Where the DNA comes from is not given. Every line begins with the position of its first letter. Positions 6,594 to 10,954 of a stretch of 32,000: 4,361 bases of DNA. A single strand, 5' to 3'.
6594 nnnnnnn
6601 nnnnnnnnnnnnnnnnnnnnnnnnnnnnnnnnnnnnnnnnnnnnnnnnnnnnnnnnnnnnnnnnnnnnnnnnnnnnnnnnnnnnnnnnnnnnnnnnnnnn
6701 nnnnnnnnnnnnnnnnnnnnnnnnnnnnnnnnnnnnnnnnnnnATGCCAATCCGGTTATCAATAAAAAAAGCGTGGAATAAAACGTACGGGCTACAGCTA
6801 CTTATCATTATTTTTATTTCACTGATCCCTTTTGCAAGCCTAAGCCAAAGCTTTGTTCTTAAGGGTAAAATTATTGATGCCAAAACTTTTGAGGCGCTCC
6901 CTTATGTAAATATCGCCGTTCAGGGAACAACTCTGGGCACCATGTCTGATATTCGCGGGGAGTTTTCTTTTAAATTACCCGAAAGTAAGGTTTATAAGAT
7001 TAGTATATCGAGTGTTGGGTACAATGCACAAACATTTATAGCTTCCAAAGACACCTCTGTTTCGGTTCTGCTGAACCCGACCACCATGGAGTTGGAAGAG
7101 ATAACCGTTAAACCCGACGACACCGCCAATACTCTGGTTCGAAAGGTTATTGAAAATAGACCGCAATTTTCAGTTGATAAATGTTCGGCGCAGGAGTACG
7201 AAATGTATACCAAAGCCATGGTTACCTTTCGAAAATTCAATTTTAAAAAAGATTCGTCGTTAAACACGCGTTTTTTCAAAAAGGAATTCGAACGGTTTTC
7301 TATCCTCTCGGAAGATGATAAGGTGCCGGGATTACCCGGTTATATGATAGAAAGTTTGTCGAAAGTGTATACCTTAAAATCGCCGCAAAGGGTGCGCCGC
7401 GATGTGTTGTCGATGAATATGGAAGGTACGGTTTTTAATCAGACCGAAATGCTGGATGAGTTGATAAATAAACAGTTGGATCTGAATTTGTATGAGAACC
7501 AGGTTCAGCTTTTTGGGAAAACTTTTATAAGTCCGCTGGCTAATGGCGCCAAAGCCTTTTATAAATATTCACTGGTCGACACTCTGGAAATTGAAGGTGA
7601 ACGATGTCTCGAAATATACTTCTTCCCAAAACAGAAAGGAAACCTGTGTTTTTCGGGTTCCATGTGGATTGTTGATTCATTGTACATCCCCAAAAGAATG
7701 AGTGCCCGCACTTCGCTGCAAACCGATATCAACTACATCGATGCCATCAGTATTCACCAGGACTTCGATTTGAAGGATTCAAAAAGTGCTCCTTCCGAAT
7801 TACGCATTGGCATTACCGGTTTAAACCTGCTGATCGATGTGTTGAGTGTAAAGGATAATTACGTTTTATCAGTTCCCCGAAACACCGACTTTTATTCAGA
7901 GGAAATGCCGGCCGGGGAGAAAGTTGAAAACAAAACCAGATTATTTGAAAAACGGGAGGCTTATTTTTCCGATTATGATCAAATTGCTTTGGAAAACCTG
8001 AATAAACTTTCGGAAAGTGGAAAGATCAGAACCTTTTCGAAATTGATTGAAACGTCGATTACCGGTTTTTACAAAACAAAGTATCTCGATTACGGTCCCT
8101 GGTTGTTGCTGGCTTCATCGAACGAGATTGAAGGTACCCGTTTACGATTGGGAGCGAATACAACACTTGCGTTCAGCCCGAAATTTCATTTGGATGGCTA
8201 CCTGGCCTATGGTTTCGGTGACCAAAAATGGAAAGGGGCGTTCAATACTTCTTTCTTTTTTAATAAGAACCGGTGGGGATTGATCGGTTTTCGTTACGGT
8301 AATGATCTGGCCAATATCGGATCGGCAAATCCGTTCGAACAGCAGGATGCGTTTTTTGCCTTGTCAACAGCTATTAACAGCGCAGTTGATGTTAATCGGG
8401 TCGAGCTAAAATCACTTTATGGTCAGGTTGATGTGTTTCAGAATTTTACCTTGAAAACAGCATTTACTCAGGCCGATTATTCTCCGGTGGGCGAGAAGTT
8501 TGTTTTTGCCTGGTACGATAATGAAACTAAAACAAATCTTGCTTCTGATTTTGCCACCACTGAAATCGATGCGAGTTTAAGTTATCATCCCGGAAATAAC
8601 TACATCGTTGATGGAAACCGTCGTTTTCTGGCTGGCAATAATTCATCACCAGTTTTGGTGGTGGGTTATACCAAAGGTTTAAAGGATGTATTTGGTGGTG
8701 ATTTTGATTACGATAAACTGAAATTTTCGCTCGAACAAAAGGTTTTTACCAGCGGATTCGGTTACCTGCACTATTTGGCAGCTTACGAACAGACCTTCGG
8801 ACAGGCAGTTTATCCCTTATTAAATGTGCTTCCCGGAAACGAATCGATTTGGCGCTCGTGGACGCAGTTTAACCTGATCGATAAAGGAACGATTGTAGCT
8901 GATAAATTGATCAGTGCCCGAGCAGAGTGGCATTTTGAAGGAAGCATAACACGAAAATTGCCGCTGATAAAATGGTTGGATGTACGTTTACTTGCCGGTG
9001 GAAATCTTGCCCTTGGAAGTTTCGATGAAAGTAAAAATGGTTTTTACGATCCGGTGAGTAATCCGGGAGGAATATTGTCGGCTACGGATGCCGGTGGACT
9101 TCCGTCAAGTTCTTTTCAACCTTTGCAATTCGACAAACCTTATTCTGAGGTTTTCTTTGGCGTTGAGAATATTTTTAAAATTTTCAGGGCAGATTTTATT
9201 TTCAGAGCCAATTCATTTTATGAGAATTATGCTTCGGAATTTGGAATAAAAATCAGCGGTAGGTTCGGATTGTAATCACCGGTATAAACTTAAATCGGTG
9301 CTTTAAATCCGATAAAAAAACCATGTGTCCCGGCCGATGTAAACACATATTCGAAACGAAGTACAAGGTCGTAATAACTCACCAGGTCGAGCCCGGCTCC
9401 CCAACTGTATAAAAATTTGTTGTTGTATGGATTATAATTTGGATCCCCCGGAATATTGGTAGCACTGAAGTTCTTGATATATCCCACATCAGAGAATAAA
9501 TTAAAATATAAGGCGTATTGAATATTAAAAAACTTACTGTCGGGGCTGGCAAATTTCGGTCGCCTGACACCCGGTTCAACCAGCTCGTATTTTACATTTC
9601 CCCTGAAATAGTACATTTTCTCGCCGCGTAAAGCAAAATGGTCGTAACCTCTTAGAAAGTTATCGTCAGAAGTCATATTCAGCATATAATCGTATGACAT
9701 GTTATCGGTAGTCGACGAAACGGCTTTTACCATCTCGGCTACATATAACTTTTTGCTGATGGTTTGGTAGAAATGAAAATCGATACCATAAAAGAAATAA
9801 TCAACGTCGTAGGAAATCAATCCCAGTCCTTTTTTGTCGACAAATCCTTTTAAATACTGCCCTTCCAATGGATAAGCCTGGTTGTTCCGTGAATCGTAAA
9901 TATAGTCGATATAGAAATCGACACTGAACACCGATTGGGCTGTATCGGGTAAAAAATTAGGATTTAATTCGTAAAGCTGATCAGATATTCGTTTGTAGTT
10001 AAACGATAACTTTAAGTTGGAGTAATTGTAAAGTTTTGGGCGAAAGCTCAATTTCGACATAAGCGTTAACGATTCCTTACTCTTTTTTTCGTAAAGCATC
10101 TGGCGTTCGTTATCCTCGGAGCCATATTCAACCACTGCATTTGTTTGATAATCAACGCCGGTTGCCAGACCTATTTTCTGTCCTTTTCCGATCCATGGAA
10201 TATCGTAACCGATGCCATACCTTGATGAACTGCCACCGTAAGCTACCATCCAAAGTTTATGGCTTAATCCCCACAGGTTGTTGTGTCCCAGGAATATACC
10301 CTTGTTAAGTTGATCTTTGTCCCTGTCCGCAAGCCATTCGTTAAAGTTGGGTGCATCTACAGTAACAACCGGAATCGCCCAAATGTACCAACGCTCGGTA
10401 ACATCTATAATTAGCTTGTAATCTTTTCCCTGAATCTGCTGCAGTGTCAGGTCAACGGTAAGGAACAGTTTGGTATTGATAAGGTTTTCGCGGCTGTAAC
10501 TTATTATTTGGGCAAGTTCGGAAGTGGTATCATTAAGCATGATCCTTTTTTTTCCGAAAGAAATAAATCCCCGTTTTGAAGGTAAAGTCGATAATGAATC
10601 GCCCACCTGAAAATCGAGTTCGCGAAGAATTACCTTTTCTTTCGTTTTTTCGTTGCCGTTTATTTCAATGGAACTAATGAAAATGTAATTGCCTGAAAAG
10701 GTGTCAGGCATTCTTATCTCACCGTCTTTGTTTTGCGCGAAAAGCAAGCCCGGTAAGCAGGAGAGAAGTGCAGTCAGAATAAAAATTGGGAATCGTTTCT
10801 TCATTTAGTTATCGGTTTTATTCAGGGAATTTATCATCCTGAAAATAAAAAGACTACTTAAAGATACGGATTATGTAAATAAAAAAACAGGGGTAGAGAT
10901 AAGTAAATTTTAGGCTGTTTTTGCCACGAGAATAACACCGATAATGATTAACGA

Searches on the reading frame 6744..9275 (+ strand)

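Call 5: search_protein_families(library=ncbifam, proteins=[window:6744-9275:+], max_evalue=0.00001)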
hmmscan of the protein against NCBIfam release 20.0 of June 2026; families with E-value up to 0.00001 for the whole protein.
window:6744-9275:+ (843 aa): 1 family
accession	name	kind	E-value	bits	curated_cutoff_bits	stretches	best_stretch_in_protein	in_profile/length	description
TIGR04056.1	OMP_RagA_SusC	subfamily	2.8e-14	52.5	368.25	1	39-122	3-83/981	SusC/RagA family TonB-linked outer membrane protein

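Call 17: search_protein_families(library=ncbifam, proteins=[window:6744-9275:+], max_evalue=0.001)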
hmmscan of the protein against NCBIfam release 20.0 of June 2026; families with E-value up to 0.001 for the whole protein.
window:6744-9275:+ (843 aa): 1 family
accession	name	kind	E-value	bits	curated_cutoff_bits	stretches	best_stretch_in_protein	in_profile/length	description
TIGR04056.1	OMP_RagA_SusC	subfamily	2.8e-14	52.5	368.25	1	39-122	3-83/981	SusC/RagA family TonB-linked outer membrane protein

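Call 26: search_protein_families(library=pfam, proteins=[window:6744-9275:+], max_evalue=0.001)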
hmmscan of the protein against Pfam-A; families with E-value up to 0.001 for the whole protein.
window:6744-9275:+ (843 aa): 3 families
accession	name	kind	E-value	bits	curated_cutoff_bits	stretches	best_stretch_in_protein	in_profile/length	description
PF18939.6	DUF5686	-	1.2e-51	176.4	39.2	1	132-754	2-652/669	Family of unknown function (DUF5686)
PF13715.12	CarbopepD_reg_2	-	2.7e-17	63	32.2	1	39-122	1-88/88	CarboxypepD_reg-like domain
PF13620.12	CarboxypepD_reg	-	6.5e-08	33.3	32.3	1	39-109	2-65/82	Carboxypeptidase regulatory-like domain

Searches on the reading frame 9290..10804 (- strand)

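Call 5: search_protein_families(library=ncbifam, proteins=[window:9290-10804:-], max_evalue=0.00001)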
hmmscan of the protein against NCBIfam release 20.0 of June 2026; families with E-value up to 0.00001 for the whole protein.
window:9290-10804:- (504 aa): 1 family
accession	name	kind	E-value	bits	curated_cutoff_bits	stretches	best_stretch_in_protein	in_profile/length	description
TIGR03303.1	OM_YaeT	equivalog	5.7e-14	51.4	297.15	1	101-476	357-709/741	outer membrane protein assembly factor BamA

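Call 26: search_protein_families(library=pfam, proteins=[window:9290-10804:-], max_evalue=0.001)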
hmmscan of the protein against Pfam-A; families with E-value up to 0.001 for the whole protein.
window:9290-10804:- (504 aa): 1 family
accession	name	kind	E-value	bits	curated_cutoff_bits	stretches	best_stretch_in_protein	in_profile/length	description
PF07244.20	POTRA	-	0.00039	21.5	21.3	0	43-72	3-32/79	Surface antigen variable number repeat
